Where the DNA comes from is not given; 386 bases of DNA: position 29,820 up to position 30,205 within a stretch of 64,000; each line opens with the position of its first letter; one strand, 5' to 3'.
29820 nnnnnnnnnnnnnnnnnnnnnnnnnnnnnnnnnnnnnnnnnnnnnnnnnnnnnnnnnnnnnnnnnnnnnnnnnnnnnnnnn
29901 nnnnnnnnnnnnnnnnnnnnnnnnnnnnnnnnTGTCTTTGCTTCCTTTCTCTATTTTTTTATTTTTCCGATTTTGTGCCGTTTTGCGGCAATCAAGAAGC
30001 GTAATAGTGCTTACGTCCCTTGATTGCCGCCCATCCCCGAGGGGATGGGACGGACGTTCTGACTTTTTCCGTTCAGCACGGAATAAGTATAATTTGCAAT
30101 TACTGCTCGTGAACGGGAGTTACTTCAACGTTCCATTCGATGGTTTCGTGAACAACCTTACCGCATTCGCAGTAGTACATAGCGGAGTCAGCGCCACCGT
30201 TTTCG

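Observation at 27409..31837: A two-hairpin element repeated in four intercistronic gaps of the TasA-like operon, with compensatory base changes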

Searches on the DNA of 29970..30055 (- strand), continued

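Call 50: search_with_rna_model(model_id=R3, source=window, filters=off, max_evalue=1, show_alignments=4)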
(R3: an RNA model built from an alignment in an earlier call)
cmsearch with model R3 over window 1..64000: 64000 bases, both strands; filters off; matches with E-value up to 1: 9.
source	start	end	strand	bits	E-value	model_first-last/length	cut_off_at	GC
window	29970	30055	-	48.1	9.6e-10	1-88/88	no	0.55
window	28310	28395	-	37.2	3.8e-07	1-88/88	no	0.57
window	31754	31838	-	31.7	7.6e-06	1-88/88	no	0.45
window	27422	27505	-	30.2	1.8e-05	1-88/88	no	0.46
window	31757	31829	+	12.9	0.24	1-88/88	no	0.45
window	30025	30074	+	12.2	0.35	1-88/88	no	0.62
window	27472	27528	+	11.7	0.46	1-88/88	no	0.49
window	58778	58851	+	10.9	0.7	1-88/88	no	0.51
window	4414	4490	+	10.5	0.9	1-88/88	no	0.43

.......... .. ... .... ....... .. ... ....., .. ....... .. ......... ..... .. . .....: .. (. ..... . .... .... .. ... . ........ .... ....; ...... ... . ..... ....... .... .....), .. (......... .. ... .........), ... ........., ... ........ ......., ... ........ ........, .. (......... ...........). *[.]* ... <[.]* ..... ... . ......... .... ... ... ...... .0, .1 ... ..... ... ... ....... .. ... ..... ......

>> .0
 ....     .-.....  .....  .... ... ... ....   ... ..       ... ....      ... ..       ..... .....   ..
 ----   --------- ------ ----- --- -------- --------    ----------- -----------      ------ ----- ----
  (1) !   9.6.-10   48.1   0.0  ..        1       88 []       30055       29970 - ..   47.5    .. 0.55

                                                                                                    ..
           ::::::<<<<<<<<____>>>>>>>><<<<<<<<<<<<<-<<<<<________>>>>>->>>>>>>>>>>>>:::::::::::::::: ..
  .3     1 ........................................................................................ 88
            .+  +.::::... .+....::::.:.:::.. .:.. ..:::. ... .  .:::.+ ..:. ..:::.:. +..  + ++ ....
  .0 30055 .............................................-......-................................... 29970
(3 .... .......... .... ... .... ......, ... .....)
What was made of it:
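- On TasA-3' tandem hairpin family (defined here by model R3, which was built from nine non-window genomes): Nothing else in the 64 kb scores above 13 bits (call 50).
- R3 recovers exactly the four window copies (call 50).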

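Call 57: search_with_rna_model(model_id=R3, sources=[L001, L004, L005, L006, L009, L011, L012, L015, L017, L018, L020, L023, L028, L029, L031, L032, L036, L037, L038, L040, L042, L043, L045, L046, L047, L048, L054, L055, L057, L059, L066, L067, L068, L069, L070, L071, L073, L074, L077, L078], max_evalue=1.2e-7, make_alignment=true)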
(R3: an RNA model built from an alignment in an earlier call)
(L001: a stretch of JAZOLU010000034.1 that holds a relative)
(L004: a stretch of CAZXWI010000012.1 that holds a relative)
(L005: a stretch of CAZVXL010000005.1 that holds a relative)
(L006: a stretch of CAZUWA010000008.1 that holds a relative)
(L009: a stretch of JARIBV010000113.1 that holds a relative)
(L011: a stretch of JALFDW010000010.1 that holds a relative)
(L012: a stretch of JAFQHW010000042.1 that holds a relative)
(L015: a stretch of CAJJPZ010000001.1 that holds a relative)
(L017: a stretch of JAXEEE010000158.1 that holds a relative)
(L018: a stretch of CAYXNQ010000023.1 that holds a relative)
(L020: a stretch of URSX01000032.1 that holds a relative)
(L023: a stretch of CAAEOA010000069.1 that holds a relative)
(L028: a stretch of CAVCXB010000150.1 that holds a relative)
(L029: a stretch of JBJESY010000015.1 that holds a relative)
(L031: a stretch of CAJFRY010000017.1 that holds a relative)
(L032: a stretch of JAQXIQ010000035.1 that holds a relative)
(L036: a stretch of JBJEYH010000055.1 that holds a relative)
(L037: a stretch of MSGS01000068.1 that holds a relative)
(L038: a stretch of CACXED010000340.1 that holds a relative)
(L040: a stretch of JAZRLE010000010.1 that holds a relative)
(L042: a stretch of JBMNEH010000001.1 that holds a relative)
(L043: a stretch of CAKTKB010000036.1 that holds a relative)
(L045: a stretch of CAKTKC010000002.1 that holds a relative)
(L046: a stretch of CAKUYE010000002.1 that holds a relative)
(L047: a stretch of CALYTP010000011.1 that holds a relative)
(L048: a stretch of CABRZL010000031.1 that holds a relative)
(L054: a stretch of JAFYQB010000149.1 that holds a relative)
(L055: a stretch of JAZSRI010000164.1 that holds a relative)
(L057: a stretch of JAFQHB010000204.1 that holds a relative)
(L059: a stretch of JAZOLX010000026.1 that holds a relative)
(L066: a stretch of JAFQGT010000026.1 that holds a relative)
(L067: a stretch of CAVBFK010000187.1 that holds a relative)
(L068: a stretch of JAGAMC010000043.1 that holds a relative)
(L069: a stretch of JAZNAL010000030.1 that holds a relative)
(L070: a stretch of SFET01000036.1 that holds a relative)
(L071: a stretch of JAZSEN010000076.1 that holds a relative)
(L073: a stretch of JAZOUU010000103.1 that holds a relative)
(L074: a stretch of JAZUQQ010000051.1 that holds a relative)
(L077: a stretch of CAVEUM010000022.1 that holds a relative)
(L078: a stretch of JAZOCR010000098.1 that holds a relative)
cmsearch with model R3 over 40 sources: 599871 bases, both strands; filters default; matches with E-value up to 1.2e-7: 33.
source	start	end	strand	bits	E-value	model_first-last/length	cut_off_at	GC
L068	10829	10918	+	74.3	5.3e-15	1-88/88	no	0.58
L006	3359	3448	+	73.5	7.9e-15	1-88/88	no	0.48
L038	8669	8752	+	72.2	1.6e-14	1-88/88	no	0.58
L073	3716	3817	+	71.7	2.2e-14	1-88/88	no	0.51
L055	842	934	+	71.3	2.7e-14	1-88/88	no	0.56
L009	1339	1430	+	70.4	4.5e-14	1-88/88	no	0.51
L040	10779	10885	+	68.5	1.2e-13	1-88/88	no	0.52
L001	4940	5029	+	67.9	1.7e-13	1-88/88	no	0.48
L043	7262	7347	+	67.1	2.7e-13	1-88/88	no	0.57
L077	3360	3457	+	65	8.3e-13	1-88/88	no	0.52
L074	11665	11751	+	64.3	1.3e-12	1-88/88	no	0.47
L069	10778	10864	+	64.2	1.3e-12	1-88/88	no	0.47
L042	10845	10929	+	64.2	1.3e-12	1-88/88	no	0.54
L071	7625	7707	+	63.3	2.2e-12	1-88/88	no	0.61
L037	10817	10901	+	61.3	6.6e-12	1-88/88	no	0.53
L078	11534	11623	+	59.6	1.7e-11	1-88/88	no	0.37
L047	10745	10832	+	59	2.3e-11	1-88/88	no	0.59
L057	5780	5868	+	58.6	2.9e-11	1-88/88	no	0.61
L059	10845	10929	+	58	4e-11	1-88/88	no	0.54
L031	5365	5456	+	57.9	4.2e-11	1-88/88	no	0.55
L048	10818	10906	+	57.1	6.5e-11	1-88/88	no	0.52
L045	10808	10892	+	55.7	1.4e-10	1-88/88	no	0.59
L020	10925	11016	+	55.4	1.6e-10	1-88/88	no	0.55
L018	7450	7532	+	53.5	4.7e-10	1-88/88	no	0.52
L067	10765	10868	+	52.2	9.4e-10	1-88/88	no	0.55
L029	3471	3570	+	50.8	2e-09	1-88/88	no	0.57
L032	11502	11593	+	49.6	4e-09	1-88/88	no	0.6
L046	10842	10920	+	49.5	4.1e-09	1-88/88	no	0.66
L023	3228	3319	+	49.5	4.2e-09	1-88/88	no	0.5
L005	10848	10930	+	46.8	1.8e-08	1-88/88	no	0.57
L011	10785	10866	+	45.6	3.6e-08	1-88/88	no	0.62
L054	7886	7972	+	44.8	5.6e-08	1-88/88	no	0.69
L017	3805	3888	+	44.2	7.6e-08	1-88/88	no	0.64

Alignment A10: 33 matches aligned to the model, 145 columns, each read 5' to 3' on its own strand. Consensus structure (alignment columns), stored with it:
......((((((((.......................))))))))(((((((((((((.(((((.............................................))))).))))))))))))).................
